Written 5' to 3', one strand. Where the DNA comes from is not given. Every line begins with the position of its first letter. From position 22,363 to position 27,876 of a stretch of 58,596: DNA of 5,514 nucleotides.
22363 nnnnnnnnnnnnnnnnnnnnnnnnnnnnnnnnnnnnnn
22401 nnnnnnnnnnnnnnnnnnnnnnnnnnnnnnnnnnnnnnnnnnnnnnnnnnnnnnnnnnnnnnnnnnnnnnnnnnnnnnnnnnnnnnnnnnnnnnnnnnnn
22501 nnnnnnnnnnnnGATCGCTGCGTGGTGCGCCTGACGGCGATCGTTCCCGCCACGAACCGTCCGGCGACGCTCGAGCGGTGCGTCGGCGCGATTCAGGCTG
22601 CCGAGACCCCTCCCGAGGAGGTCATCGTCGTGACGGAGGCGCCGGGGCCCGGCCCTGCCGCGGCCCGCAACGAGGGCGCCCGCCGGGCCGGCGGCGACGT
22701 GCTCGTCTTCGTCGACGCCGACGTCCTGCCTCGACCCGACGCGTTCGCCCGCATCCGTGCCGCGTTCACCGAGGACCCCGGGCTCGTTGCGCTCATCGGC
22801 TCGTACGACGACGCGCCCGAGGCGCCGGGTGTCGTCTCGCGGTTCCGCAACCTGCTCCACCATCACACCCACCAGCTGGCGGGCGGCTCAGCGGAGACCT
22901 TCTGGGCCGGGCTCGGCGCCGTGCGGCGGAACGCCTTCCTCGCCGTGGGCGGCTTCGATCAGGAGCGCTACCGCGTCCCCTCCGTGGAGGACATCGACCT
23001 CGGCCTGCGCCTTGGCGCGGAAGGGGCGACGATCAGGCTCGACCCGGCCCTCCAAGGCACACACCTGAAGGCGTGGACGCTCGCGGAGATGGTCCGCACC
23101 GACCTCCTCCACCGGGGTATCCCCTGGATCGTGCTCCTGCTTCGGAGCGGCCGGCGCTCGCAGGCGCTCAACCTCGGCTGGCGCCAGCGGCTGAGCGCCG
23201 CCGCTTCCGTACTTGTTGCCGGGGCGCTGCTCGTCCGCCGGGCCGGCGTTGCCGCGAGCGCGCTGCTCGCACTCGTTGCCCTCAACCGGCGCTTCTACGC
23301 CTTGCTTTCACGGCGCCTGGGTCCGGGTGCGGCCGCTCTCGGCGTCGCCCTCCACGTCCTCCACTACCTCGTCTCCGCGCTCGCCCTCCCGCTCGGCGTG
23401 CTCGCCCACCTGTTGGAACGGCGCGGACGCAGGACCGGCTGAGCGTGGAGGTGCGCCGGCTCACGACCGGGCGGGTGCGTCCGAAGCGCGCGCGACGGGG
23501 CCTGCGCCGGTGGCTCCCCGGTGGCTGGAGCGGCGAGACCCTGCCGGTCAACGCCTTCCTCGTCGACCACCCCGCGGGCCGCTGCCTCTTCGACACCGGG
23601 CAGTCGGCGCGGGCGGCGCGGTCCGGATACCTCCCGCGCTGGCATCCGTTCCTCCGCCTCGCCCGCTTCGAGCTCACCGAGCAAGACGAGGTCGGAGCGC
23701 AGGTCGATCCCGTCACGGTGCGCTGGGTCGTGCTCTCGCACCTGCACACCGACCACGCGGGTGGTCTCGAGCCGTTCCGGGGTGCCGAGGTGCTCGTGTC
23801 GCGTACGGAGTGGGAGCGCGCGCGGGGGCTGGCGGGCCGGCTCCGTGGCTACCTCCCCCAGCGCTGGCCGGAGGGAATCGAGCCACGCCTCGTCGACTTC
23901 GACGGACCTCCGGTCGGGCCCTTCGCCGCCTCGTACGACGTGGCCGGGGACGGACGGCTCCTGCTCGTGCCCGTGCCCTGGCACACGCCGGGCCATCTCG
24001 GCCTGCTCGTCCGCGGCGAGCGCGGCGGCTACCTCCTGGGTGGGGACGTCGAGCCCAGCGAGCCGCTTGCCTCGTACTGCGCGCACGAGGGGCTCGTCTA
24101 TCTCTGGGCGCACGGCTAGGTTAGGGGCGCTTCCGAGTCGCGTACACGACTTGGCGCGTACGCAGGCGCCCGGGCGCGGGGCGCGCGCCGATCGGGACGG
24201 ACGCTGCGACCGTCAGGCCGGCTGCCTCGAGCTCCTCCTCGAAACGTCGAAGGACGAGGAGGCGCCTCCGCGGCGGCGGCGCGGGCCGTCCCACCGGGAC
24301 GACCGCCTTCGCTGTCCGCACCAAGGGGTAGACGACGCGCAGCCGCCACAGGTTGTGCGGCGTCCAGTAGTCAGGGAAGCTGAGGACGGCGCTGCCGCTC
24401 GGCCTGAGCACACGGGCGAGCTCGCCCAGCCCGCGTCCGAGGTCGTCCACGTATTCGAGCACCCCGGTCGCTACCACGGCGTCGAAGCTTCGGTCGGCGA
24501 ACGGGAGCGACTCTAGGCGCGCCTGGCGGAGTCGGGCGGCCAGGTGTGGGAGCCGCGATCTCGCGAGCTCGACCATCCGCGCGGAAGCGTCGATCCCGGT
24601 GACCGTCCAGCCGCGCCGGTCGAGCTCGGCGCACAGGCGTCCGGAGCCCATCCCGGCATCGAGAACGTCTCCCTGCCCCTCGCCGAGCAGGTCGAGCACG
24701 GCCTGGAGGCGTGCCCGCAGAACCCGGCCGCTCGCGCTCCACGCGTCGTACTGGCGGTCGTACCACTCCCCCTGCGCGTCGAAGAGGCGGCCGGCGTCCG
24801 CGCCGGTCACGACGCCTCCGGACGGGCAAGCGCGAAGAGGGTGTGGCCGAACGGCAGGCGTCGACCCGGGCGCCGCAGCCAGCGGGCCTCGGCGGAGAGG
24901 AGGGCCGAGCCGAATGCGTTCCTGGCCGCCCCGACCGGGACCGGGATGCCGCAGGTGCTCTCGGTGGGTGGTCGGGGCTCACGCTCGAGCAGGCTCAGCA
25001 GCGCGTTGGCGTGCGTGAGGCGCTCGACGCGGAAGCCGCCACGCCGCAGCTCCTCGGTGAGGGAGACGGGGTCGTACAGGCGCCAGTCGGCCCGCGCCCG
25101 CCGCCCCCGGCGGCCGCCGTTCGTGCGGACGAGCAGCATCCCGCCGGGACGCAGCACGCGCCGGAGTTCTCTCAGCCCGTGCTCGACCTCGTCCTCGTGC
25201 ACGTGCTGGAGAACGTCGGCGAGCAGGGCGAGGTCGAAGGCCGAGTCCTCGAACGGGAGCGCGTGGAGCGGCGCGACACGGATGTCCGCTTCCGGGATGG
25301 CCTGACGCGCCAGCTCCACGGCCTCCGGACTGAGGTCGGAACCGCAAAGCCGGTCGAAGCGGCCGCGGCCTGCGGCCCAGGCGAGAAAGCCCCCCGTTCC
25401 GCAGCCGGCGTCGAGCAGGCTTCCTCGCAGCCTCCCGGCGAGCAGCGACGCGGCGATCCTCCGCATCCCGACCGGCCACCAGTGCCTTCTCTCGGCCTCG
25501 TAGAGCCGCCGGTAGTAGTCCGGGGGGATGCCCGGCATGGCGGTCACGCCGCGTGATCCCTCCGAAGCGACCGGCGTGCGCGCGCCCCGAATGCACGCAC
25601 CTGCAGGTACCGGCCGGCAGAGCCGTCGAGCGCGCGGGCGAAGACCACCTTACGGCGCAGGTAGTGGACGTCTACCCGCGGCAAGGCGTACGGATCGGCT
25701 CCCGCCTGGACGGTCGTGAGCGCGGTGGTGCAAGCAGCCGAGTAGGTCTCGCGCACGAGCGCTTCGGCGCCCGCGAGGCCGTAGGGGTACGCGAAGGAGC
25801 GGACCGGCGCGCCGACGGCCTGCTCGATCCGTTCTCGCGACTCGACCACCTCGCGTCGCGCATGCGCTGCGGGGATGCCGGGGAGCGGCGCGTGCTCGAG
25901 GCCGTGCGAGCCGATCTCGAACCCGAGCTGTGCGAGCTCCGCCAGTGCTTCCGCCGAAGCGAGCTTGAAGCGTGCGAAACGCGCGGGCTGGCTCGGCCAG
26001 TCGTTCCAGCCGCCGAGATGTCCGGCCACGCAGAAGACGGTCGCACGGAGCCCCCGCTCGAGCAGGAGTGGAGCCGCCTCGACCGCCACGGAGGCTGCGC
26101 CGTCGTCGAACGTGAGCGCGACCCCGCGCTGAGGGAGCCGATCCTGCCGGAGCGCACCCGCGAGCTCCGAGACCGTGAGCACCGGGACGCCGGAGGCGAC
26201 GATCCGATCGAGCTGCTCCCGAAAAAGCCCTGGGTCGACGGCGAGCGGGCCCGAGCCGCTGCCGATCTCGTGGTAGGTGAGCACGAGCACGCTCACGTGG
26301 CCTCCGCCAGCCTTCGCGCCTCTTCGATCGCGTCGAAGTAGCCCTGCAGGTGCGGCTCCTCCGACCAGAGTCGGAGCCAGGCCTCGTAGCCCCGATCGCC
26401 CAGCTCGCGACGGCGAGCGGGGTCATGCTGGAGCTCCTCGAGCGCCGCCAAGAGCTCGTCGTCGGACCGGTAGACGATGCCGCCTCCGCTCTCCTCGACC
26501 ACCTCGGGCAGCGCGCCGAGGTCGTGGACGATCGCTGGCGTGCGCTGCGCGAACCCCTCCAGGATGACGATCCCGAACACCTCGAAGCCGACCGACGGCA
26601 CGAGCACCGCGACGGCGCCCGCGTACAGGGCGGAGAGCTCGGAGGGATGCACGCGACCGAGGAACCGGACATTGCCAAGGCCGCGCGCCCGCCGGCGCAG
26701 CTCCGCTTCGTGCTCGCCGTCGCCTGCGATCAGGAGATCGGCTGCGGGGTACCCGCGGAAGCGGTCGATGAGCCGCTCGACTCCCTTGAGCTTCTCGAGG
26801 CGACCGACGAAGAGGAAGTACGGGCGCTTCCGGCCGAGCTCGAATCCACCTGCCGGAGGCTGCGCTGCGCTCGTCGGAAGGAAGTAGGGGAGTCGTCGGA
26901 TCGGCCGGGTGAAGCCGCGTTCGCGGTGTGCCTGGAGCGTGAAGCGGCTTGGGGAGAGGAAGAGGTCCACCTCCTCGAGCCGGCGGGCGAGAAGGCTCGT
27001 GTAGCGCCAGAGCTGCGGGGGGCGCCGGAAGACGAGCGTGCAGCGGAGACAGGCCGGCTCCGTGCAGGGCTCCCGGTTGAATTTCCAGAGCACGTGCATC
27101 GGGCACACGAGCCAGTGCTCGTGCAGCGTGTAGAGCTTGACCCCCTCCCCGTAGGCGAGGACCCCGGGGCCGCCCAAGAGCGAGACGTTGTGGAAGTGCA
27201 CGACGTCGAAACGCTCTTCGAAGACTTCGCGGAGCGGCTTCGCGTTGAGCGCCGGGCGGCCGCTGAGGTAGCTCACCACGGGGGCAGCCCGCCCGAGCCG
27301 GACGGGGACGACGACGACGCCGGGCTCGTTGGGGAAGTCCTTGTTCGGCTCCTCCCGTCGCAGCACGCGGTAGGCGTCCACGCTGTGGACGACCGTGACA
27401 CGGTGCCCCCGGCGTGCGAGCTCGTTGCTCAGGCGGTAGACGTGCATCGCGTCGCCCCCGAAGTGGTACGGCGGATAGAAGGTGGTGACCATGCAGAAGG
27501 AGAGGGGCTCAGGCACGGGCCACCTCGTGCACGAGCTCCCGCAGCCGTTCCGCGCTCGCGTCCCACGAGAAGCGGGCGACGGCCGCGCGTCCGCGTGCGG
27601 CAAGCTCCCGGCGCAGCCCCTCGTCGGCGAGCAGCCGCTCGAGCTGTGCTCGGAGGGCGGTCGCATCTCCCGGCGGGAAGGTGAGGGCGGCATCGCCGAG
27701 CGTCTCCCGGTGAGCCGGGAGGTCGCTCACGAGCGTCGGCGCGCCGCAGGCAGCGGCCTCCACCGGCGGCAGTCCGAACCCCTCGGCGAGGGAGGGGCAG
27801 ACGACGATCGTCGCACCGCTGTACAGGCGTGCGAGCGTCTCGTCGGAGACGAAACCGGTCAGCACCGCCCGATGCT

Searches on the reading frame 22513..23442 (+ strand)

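Call 47: search_protein_families(library=pfam, proteins=[window:22513-23442:+], max_evalue=0.0001)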
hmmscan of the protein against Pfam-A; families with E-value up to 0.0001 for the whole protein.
window:22513-23442:+ (309 aa): 5 families
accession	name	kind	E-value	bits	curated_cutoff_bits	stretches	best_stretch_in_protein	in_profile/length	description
PF00535.33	Glycos_transf_2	-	3e-13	50.5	23.3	1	47-139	65-161/168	Glycosyl transferase family 2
PF10111.15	Glyco_tranf_2_2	-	4.5e-11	43.2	27.3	1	47-81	68-102/276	Glycosyltransferase like family 2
PF13641.12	Glyco_tranf_2_3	-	2.9e-09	37.7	27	1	29-193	51-220/230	Glycosyltransferase like family 2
PF13632.12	Glyco_trans_2_3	-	8e-07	29.5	27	1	65-227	3-164/198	Glycosyl transferase family group 2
PF13506.12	Glyco_transf_21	-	1.6e-05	24.9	21.7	1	39-186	8-157/174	Glycosyl transferase family 21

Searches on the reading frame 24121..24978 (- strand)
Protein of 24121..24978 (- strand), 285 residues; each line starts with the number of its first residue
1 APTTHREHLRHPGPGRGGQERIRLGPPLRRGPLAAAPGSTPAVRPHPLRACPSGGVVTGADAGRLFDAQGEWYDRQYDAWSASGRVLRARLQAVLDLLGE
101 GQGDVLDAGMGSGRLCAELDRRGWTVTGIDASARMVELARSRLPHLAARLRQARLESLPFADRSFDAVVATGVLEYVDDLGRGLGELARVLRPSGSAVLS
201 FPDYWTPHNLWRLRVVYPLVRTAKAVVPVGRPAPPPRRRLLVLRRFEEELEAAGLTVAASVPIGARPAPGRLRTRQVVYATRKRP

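Call 47: search_protein_families(library=pfam, proteins=[window:24121-24978:-], max_evalue=0.0001)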
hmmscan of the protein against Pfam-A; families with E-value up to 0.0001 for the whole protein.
window:24121-24978:- (285 aa): 7 families
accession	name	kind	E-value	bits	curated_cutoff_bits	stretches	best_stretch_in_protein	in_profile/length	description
PF08241.18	Methyltransf_11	-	4.3e-25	88.6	21.2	1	106-198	1-94/95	Methyltransferase domain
PF13649.12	Methyltransf_25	-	3.5e-22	79.4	27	1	105-195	1-97/97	Methyltransferase domain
PF13489.12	Methyltransf_23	-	5.8e-18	65.6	27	1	89-257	11-161/164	Methyltransferase domain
PF08242.18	Methyltransf_12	-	4.6e-15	56.6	30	1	106-195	1-96/98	Methyltransferase domain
PF13847.12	Methyltransf_31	-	6.7e-14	52.2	27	1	104-203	6-113/145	Methyltransferase domain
PF01209.24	Ubie_methyltran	-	1e-06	28.7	20.1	1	102-198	49-150/233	ubiE/COQ5 methyltransferase family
PF07021.18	MetW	-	6e-06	26.5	21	1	88-214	1-118/193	Methionine biosynthesis protein MetW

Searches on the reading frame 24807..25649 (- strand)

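Call 47: search_protein_families(library=pfam, proteins=[window:24807-25649:-], max_evalue=0.0001)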
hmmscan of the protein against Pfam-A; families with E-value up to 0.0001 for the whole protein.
window:24807-25649:- (280 aa): 7 families
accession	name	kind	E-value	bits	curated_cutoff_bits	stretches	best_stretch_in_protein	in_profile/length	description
PF08241.18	Methyltransf_11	-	3.5e-23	82.5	21.2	1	79-173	1-94/95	Methyltransferase domain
PF13649.12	Methyltransf_25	-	5.5e-21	75.5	27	1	79-170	2-97/97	Methyltransferase domain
PF08242.18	Methyltransf_12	-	2.4e-16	60.7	30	1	79-172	1-98/98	Methyltransferase domain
PF13489.12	Methyltransf_23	-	1.1e-13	51.7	27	1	67-191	14-134/164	Methyltransferase domain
PF13847.12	Methyltransf_31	-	9.6e-12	45.2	27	1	77-176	6-111/145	Methyltransferase domain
PF01209.24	Ubie_methyltran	-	8e-06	25.8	20.1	1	72-174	45-151/233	ubiE/COQ5 methyltransferase family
PF05148.21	Methyltransf_8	-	2.6e-05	24.7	27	1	45-175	43-157/219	Hypothetical methyltransferase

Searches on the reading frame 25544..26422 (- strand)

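Call 47: search_protein_families(library=pfam, proteins=[window:25544-26422:-], max_evalue=0.0001)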
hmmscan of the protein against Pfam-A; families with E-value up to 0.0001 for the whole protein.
window:25544-26422:- (292 aa): 1 family
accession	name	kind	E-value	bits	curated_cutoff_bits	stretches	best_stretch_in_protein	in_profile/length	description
PF01522.26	Polysacc_deac_1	-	3.9e-21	75.7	23.1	1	96-221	4-112/124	Polysaccharide deacetylase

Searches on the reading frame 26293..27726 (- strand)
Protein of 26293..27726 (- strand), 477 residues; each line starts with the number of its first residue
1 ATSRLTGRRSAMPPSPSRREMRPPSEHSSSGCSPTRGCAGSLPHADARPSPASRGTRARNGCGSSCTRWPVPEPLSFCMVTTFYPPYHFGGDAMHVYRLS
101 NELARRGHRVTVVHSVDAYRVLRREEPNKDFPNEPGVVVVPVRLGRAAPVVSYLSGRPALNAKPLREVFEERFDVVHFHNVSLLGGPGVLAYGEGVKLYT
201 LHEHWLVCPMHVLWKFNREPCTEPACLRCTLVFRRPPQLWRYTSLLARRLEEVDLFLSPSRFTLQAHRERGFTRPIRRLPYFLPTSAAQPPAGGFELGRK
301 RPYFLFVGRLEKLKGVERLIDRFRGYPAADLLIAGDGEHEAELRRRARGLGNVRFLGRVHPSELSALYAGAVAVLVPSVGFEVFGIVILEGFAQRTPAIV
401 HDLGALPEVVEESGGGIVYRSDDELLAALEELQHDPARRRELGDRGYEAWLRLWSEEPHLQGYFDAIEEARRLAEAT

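Call 47: search_protein_families(library=pfam, proteins=[window:26293-27726:-], max_evalue=0.0001)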
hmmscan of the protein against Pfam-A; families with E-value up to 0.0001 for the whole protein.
window:26293-27726:- (477 aa): 5 families
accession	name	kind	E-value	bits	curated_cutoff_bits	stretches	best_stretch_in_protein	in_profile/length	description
PF00534.26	Glycos_transf_1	-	4e-27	95.3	26.4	1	299-448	13-171/172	Glycosyl transferases group 1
PF13692.12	Glyco_trans_1_4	-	1.6e-23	84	27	1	301-434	1-141/142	Glycosyl transferases group 1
PF13439.12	Glyco_transf_4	-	1.8e-15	57.8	28.5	1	90-280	2-163/170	Glycosyltransferase Family 4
PF13579.12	Glyco_trans_4_4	-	5.3e-10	40.3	29.7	1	90-280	1-156/158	Glycosyl transferase 4-like domain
PF13524.12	Glyco_trans_1_2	-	3.4e-08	34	25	1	319-452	5-131/144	Glycosyl transferase-like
